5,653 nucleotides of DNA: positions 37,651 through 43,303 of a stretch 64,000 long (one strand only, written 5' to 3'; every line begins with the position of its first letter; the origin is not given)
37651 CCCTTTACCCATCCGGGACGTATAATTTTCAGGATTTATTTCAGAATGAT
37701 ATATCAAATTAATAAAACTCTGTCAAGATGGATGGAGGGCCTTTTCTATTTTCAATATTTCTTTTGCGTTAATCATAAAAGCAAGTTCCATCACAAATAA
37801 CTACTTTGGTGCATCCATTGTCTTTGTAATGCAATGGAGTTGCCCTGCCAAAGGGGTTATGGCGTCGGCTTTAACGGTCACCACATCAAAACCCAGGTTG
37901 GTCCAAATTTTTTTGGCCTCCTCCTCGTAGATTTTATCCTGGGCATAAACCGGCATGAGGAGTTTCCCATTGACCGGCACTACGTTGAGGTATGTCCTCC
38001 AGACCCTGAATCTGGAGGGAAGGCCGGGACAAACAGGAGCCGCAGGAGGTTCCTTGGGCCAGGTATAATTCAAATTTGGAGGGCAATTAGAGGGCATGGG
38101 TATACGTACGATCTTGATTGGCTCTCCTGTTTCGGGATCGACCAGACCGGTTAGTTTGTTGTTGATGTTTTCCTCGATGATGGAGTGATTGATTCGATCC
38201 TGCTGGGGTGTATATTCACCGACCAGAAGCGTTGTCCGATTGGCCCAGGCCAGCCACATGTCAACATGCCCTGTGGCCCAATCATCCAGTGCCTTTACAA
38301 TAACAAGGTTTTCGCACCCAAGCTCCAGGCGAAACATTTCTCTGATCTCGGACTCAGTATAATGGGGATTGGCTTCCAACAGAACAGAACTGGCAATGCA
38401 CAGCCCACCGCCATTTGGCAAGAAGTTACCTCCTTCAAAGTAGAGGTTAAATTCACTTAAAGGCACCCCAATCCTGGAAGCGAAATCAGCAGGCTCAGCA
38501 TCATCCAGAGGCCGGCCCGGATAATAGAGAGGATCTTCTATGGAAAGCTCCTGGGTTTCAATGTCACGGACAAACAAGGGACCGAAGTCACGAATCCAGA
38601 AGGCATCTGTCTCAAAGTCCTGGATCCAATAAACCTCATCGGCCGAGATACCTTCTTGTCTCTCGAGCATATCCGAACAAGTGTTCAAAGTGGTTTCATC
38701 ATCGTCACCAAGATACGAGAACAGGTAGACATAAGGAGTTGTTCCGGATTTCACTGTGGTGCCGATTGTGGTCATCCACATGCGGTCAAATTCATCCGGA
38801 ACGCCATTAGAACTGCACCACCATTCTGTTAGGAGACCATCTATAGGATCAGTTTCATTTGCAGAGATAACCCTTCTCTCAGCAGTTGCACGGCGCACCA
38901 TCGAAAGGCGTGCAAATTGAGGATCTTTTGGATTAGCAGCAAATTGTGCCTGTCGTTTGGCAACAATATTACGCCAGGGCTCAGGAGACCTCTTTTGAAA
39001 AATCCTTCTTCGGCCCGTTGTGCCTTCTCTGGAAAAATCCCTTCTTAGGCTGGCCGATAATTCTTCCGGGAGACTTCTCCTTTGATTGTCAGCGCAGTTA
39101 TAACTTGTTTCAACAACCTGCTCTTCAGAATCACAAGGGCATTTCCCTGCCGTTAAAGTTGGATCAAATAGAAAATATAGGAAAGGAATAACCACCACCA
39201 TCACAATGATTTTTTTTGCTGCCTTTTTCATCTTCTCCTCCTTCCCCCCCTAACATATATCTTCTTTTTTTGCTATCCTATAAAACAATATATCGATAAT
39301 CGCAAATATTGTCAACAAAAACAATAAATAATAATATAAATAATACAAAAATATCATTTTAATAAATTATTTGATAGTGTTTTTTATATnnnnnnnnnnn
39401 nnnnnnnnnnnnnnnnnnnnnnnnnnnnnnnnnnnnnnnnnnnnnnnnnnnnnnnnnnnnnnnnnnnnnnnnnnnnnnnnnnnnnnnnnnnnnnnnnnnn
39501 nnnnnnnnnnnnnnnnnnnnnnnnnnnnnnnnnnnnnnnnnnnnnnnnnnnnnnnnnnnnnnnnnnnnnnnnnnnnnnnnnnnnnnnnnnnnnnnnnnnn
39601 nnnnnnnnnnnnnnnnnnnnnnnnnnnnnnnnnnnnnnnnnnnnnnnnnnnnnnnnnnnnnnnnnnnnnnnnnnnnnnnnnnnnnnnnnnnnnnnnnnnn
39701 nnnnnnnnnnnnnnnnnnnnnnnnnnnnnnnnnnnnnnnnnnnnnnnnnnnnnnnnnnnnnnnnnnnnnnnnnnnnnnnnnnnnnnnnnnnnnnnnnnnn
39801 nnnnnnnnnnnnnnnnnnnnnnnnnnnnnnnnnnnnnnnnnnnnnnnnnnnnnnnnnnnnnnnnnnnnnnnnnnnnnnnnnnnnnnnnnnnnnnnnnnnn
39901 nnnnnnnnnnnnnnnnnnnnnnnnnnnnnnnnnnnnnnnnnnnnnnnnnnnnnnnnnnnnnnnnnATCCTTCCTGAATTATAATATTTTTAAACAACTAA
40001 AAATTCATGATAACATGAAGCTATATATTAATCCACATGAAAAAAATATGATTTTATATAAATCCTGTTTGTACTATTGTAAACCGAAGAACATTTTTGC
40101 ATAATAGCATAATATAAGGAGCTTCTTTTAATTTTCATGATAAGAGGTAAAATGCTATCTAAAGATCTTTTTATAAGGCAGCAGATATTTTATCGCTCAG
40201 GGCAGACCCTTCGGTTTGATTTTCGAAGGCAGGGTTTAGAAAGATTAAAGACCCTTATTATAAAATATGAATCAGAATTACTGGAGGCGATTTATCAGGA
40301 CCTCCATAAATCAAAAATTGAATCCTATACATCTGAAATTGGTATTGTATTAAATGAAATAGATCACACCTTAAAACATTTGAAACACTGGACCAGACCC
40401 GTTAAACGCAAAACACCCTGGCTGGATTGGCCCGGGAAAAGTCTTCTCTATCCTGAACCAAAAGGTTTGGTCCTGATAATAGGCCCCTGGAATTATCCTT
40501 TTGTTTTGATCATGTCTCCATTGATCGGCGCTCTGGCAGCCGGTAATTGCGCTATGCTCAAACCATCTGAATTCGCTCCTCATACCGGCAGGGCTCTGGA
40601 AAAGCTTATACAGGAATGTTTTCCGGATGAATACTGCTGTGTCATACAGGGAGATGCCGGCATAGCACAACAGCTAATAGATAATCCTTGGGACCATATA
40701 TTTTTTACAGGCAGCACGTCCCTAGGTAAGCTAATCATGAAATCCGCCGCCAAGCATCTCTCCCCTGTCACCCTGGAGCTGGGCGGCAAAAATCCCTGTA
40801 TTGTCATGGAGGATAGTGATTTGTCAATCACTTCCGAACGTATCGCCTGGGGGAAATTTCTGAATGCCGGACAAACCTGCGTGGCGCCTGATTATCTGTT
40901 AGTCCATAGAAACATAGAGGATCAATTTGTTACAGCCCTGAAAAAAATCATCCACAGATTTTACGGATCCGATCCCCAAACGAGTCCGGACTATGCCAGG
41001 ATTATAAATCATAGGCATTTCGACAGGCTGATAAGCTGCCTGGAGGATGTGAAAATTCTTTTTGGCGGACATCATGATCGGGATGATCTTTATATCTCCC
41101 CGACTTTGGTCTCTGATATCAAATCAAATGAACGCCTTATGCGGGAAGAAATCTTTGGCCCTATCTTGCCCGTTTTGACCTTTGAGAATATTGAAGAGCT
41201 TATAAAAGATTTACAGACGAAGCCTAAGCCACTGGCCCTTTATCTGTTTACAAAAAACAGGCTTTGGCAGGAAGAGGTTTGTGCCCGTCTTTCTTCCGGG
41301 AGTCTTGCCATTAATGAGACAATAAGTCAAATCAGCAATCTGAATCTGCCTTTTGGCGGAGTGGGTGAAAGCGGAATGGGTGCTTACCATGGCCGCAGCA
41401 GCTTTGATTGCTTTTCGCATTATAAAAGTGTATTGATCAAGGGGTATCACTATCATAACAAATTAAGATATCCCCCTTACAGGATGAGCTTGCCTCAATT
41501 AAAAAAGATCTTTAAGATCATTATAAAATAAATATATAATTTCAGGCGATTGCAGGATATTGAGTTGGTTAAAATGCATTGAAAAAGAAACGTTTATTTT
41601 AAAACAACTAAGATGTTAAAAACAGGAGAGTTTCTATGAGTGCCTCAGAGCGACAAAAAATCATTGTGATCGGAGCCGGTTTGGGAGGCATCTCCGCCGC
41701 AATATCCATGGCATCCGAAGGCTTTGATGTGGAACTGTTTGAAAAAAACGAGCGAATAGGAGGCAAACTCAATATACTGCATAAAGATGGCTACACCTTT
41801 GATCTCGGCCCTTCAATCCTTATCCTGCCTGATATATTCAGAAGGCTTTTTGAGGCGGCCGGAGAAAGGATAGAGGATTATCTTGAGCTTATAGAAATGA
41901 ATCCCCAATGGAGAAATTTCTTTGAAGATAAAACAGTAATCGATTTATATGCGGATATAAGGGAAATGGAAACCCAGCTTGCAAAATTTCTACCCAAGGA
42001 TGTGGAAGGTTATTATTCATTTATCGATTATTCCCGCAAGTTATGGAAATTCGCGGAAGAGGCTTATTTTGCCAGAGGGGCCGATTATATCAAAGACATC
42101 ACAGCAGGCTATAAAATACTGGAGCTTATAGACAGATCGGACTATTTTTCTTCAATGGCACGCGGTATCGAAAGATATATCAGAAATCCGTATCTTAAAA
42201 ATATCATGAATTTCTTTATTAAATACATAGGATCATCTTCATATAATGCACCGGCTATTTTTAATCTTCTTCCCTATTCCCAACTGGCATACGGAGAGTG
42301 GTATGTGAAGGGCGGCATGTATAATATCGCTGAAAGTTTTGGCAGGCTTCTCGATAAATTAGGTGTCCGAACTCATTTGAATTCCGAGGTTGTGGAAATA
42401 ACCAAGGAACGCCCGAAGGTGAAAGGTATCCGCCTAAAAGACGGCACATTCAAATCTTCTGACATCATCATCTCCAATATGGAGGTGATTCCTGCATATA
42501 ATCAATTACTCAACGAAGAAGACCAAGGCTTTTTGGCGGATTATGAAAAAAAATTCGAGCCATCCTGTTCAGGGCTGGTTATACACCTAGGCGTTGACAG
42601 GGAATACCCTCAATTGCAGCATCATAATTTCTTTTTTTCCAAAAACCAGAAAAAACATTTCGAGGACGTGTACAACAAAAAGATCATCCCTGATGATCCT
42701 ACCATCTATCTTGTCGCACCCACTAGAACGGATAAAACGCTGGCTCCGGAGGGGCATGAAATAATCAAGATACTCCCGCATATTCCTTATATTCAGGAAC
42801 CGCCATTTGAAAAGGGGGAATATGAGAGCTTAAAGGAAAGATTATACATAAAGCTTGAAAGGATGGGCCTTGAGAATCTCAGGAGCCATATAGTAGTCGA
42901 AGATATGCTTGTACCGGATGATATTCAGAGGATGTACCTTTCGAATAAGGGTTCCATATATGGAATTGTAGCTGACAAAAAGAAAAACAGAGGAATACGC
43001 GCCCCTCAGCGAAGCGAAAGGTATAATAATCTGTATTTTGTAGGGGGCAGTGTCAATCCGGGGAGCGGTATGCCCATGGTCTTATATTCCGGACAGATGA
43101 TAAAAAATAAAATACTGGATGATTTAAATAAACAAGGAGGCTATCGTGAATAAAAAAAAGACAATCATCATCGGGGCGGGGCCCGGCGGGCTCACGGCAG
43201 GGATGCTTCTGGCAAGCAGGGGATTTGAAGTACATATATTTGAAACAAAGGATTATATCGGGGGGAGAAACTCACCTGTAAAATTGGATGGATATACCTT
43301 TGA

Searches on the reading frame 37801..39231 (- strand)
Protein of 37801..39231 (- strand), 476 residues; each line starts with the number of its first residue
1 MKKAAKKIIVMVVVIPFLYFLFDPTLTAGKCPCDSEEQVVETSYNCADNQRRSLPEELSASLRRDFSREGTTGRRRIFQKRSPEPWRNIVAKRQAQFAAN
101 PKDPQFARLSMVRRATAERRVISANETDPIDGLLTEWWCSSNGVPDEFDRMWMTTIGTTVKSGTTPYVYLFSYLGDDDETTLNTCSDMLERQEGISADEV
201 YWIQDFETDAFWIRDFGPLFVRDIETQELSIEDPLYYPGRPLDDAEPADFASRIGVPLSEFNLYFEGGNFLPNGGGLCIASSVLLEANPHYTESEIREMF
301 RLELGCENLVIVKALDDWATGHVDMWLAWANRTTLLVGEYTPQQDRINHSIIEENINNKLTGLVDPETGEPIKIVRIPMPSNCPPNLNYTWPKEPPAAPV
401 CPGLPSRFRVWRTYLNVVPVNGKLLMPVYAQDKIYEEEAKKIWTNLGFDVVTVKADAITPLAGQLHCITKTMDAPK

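Call 88: search_protein_families(library=pfam, proteins=[window:37801-39231:-], max_evalue=0.00001)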
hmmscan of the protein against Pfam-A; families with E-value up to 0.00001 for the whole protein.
window:37801-39231:- (476 aa): 1 family
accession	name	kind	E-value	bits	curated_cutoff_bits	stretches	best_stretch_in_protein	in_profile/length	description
PF04371.20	PAD_porph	-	9.5e-29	101.1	25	1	201-471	65-319/321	Porphyromonas-type peptidyl-arginine deiminase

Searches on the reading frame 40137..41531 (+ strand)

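Call 88: search_protein_families(library=pfam, proteins=[window:40137-41531:+], max_evalue=0.00001)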
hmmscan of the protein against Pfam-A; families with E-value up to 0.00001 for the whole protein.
window:40137-41531:+ (464 aa): 1 family
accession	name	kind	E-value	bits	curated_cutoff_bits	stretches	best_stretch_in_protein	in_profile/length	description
PF00171.27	Aldedh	-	4.6e-87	292.9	23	1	27-432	50-461/461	Aldehyde dehydrogenase family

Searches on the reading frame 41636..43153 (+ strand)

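Call 88: search_protein_families(library=pfam, proteins=[window:41636-43153:+], max_evalue=0.00001)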
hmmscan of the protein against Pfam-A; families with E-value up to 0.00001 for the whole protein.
window:41636-43153:+ (505 aa): 8 families
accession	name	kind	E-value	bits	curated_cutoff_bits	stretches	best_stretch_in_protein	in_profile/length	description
PF01593.30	Amino_oxidase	-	2.1e-23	83.8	19.8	1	16-376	1-331/443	Flavin containing amine oxidoreductase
PF13450.12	NAD_binding_8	-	2.6e-13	50.5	21.9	1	11-72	1-62/68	NAD(P)-binding Rossmann-like domain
PF03486.20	HI0933_like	-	8.4e-09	35.7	50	1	8-47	2-41/244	HI0933-like protein Rossmann domain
PF07992.20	Pyr_redox_2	-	1.1e-07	32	26.1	0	8-50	2-44/291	Pyridine nucleotide-disulphide oxidoreductase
PF12831.13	FAD_oxidored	-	3.4e-07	30.3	27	1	9-45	2-38/416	FAD dependent oxidoreductase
PF01266.30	DAO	-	8.5e-07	29.2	27.9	0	8-43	1-37/353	FAD dependent oxidoreductase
PF00070.33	Pyr_redox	-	1.6e-06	29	22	0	231-270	42-82/82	Pyridine nucleotide-disulphide oxidoreductase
PF00890.30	FAD_binding_2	-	3.2e-06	27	20.4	0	9-45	2-38/414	FAD binding domain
